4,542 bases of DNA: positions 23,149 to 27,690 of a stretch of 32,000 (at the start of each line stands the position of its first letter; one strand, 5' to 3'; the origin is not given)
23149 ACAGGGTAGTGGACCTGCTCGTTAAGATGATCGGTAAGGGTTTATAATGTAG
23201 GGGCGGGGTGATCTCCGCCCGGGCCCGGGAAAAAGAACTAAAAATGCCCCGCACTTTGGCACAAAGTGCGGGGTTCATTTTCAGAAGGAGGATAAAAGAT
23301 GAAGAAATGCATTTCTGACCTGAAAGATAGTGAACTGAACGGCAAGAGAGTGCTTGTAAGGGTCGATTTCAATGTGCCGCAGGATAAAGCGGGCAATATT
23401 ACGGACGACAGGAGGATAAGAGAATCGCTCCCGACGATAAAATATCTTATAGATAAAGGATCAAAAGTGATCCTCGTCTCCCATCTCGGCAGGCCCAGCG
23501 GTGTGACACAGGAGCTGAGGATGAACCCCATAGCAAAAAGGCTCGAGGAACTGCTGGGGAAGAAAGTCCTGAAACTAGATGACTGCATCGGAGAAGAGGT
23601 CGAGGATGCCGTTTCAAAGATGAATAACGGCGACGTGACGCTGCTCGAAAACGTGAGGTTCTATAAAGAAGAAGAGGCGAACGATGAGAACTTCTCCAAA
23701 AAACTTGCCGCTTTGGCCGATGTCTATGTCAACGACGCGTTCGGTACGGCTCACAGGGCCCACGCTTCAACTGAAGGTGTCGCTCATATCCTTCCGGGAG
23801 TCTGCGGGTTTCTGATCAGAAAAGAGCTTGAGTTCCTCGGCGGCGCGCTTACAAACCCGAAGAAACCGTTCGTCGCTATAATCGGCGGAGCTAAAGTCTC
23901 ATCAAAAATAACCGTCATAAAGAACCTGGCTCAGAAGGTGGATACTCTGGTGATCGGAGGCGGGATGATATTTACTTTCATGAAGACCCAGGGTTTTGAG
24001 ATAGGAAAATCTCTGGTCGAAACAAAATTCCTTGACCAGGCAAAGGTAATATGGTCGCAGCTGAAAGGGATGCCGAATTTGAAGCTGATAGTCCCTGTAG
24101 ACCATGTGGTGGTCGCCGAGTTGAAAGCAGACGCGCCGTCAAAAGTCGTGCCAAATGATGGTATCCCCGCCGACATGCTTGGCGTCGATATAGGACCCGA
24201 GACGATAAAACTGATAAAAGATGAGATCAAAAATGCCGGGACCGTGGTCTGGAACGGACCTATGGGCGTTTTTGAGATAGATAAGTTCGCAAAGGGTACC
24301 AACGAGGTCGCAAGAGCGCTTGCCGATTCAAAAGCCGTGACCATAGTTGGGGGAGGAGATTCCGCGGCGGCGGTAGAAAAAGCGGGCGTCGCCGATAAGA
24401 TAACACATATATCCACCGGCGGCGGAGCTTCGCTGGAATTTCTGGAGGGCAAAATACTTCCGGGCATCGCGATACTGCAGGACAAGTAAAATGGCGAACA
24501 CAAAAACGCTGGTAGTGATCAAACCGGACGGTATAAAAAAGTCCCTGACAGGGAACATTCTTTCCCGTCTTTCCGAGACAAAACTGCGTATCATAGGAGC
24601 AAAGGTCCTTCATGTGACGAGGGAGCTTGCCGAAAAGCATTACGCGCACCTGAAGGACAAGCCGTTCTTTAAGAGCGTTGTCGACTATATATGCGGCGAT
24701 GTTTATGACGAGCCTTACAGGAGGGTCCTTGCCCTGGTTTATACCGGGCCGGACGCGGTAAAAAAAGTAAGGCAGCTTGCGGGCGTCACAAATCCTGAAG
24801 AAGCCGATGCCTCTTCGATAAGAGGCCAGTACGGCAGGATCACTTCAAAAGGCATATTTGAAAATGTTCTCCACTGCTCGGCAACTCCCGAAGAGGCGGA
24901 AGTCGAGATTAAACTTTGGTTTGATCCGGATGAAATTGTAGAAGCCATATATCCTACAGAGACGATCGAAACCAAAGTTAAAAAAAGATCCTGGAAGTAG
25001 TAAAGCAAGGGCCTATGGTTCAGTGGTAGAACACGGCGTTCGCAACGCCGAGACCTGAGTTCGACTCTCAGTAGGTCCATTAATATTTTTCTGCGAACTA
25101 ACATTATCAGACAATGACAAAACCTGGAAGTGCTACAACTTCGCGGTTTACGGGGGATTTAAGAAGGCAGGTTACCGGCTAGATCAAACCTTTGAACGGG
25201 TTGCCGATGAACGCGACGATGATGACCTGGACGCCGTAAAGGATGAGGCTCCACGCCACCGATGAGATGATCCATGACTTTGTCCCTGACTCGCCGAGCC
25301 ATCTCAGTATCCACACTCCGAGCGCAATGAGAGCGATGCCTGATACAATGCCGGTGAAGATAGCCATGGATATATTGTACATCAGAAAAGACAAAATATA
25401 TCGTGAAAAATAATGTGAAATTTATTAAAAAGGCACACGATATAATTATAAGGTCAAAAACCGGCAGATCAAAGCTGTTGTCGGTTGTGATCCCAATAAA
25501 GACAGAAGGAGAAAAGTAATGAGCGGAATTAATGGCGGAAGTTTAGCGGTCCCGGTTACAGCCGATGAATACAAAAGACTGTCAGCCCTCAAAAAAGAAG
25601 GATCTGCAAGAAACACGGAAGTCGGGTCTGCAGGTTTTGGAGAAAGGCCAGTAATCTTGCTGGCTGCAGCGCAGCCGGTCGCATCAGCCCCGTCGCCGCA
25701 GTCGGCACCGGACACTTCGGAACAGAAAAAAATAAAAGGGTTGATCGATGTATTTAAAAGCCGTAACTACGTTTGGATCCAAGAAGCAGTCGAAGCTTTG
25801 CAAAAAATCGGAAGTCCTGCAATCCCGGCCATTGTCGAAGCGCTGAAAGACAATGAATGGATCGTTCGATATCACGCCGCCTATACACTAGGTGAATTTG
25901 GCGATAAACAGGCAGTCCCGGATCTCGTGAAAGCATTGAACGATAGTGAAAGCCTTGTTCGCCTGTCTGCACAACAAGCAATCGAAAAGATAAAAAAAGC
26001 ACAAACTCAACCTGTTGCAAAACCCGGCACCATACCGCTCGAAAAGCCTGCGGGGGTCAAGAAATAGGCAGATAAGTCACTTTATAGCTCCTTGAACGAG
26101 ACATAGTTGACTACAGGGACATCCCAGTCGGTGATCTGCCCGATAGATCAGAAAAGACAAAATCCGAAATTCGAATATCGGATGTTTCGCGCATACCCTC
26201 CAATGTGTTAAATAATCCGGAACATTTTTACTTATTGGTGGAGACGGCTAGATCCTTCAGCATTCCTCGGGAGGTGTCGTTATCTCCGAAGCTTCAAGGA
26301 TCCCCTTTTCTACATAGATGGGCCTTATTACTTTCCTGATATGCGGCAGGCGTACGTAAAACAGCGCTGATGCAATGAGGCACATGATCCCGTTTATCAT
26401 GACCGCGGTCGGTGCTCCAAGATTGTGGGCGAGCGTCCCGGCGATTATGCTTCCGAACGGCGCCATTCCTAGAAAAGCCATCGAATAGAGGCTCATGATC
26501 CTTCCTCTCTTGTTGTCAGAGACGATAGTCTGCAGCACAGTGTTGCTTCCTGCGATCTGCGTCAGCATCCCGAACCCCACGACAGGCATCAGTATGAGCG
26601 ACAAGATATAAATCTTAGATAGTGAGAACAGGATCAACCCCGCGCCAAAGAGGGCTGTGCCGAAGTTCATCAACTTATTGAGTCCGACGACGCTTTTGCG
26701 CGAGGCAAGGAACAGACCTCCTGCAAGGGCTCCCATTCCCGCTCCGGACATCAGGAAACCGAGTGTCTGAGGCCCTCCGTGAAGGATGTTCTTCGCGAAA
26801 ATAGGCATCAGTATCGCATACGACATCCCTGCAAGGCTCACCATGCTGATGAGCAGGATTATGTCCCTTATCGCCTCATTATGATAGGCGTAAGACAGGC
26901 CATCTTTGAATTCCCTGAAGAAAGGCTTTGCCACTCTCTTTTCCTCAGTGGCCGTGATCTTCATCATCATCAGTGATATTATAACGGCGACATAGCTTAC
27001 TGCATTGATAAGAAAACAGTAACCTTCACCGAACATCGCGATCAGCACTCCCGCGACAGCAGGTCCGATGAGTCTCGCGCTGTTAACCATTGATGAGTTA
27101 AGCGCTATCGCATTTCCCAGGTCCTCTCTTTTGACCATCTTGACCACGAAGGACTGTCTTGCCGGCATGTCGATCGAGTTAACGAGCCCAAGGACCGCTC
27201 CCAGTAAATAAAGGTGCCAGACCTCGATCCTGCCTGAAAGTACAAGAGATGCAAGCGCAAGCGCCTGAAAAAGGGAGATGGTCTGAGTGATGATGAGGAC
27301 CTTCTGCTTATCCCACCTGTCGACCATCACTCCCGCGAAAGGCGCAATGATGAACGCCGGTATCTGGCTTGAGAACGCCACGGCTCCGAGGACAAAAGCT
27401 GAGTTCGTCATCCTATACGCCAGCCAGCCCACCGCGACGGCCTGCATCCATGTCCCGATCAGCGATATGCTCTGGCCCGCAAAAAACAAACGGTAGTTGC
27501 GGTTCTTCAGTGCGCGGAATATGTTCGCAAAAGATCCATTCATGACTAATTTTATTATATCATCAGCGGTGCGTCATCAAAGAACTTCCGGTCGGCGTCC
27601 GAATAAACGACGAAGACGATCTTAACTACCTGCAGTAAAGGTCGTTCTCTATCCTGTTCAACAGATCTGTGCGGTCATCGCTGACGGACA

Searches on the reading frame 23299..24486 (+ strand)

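Call 13: search_protein_families(library=pfam, proteins=[window:23299-24486:+], max_evalue=0.001)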
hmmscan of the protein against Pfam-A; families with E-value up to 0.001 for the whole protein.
window:23299-24486:+ (396 aa): 1 family
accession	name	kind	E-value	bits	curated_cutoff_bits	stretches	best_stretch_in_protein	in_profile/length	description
PF00162.24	PGK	-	2.2e-162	540.8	27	1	8-385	1-379/379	Phosphoglycerate kinase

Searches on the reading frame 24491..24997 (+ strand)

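Call 13: search_protein_families(library=pfam, proteins=[window:24491-24997:+], max_evalue=0.001)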
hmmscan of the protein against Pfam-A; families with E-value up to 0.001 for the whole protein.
window:24491-24997:+ (169 aa): 1 family
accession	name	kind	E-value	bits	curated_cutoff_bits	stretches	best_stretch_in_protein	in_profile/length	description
PF00334.24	NDK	-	1.9e-40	138.3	27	1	5-149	2-135/135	Nucleoside diphosphate kinase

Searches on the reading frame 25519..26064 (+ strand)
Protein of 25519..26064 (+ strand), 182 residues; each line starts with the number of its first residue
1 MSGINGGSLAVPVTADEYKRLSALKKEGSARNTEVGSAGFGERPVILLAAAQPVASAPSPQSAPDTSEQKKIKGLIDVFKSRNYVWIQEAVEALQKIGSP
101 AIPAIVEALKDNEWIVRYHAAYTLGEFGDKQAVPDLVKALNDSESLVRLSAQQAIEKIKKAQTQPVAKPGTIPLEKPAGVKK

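Call 13: search_protein_families(library=pfam, proteins=[window:25519-26064:+], max_evalue=0.001)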
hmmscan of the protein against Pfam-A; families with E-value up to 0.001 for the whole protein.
window:25519-26064:+ (182 aa): 5 families
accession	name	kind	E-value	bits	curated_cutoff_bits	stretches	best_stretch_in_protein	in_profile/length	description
PF13646.12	HEAT_2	-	1.3e-16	61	27.7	1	73-155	2-87/88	HEAT repeats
PF03130.22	HEAT_PBS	-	1.2e-14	53.5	20.9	1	116-142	1-27/27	PBS lyase HEAT-like repeat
PF02985.28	HEAT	-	3e-10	39.8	23.5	1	102-129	2-29/31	HEAT repeat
PF13513.12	HEAT_EZ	-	5.5e-05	24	27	0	130-157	27-54/55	HEAT-like repeat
PF24714.1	TOR1L1_N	-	0.00027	20.8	43.3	0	93-127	204-238/281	TORTIFOLIA1 N-terminal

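Call 45: search_protein_families(library=ncbifam, proteins=[window:25519-26064:+], max_evalue=0.001)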
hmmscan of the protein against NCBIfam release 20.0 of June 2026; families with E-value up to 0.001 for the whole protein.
window:25519-26064:+ (182 aa): 4 families
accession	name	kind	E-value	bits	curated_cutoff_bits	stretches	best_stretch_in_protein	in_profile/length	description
NF058515.1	phyc_lyase_CpcF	equivalog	3.9e-08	33.1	220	1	66-164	26-125/200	C-phycocyanin alpha-cysteine-84 phycocyanobilin lyase subunit CpcF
NF058502.1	phyc_lyase_CpcE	equivalog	9.7e-08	31.8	330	1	108-163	43-105/260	C-phycocyanin alpha-cysteine-84 phycocyanobilin lyase subunit CpcE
NF045915.1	PhycobilmeDegNblB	equivalog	1.4e-07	31.3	300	1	90-165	119-195/214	phycobilisome degradation protein NblB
NF010374.0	PRK13800.1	equivalog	1.5e-05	23.5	1196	1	80-160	786-868/898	fumarate reductase/succinate dehydrogenase flavoprotein subunit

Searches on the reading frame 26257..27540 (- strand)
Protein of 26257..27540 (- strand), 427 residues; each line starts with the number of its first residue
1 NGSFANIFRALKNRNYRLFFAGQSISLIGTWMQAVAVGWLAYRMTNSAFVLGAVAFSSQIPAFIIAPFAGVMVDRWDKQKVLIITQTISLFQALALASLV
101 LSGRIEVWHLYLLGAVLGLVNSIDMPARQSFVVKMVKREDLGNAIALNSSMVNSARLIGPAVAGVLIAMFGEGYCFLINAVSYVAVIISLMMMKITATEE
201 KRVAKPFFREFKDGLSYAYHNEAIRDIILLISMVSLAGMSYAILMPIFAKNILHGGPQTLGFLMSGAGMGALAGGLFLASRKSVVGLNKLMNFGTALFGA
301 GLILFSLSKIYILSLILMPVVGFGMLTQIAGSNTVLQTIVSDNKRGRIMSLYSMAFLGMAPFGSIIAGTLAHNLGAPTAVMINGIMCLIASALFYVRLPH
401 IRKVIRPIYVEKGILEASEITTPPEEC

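Call 13: search_protein_families(library=pfam, proteins=[window:26257-27540:-], max_evalue=0.001)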
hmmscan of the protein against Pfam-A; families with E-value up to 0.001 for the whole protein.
window:26257-27540:- (427 aa): 2 families
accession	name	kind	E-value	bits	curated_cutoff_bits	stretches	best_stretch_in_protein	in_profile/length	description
PF05977.19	MFS_3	-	1.9e-64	218.4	27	1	9-401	5-398/524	Transmembrane secretion effector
PF07690.21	MFS_1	-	5.9e-39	134.4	33.4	2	20-247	2-227/347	Major Facilitator Superfamily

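Call 29: find_related_loci(query=window:26257-27540:-, collection=genome_contigs, flank=10000)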
Query window:26257-27540:- (427 aa) in genome_contigs; peptide patterns used: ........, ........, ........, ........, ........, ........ (x = any residue, [..] = any of these).
207 stretches matched a pattern; 159 encode a relative of the query (tblastn E <= 1e-3); the best 80 are kept; 80 distinct loci.
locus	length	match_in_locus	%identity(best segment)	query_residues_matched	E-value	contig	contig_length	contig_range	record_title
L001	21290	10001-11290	56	6-426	5e-157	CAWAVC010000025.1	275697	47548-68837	MAG: uncultured Bacteroidales bacterium isolate MFD01188.bin.2.56 genome assembly, contig: contig_45694, whole genome sh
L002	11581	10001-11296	53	4-426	3e-156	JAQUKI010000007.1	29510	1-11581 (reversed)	MAG: Candidatus Neomarinimicrobiota bacterium isolate STD1_103 NODE_3224_length_29510_cov_3.438927_Sandtown_D1, whole ge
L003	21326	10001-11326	52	1-426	2e-152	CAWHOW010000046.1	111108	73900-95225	MAG: uncultured Bacteroidetes bacterium isolate MFD04780.bin.1.106 genome assembly, contig: contig_36091, whole genome s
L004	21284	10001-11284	54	7-425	1e-148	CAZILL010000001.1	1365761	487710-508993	MAG TPA_asm: uncultured Ignavibacteriales bacterium isolate SRP302447_co3_184 genome assembly, contig: NODE_3_length_136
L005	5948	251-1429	55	3-394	3e-143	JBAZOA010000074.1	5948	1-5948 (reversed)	MAG: Candidatus Omnitrophota bacterium isolate SO_2017_LW4_83 scaffold_26006_c1_LW137-91_2017, whole genome shotgun sequ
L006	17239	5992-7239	52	7-426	2e-137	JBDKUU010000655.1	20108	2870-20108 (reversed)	MAG: Phycisphaerales bacterium isolate 8_bin.166 c_000001159542, whole genome shotgun sequence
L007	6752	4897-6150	51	7-421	4e-136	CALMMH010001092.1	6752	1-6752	MAG TPA_asm: uncultured Phycisphaerales bacterium isolate SRR6284162_bin.47_CONCOCT_v1.1_MAG genome assembly, contig: ER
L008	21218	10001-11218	54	7-412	6e-136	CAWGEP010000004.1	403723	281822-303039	MAG: uncultured bacterium isolate MFD01872.bin.1.291 genome assembly, contig: contig_188315, whole genome shotgun sequen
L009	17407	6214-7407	53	7-403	1e-135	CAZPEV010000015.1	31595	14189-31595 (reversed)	MAG TPA_asm: uncultured Ignavibacteriales bacterium isolate binchicken_co261_18 genome assembly, contig: NODE_41_length_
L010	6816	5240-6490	55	7-414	7e-135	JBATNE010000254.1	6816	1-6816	MAG: Candidatus Zixiibacteriota bacterium isolate MFD10473_ilm_asm_bin15 k127_293790, whole genome shotgun sequence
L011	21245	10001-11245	51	6-420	2e-134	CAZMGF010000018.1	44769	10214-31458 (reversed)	MAG TPA_asm: uncultured Spirochaetia bacterium isolate binchicken_co3_603 genome assembly, contig: NODE_2394_length_4476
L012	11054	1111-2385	50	6-426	2e-132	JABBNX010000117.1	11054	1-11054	MAG: Proteobacteria bacterium isolate G2_21 NODE_3157_length_11054_cov_4.88399, whole genome shotgun sequence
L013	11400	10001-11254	49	3-419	6e-132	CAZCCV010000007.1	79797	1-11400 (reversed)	MAG TPA_asm: uncultured bacterium isolate binchicken_co39_285 genome assembly, contig: NODE_597_length_79797_cov_9.84843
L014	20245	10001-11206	51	9-410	1e-131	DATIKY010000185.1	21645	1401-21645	MAG TPA_asm: Sedimentisphaerales bacterium isolate SMAG_U15730 k141_126173, whole genome shotgun sequence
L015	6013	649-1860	51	7-410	7e-131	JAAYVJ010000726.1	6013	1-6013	MAG: Planctomycetota bacterium isolate AS27yjCOA_53 165344_AS27, whole genome shotgun sequence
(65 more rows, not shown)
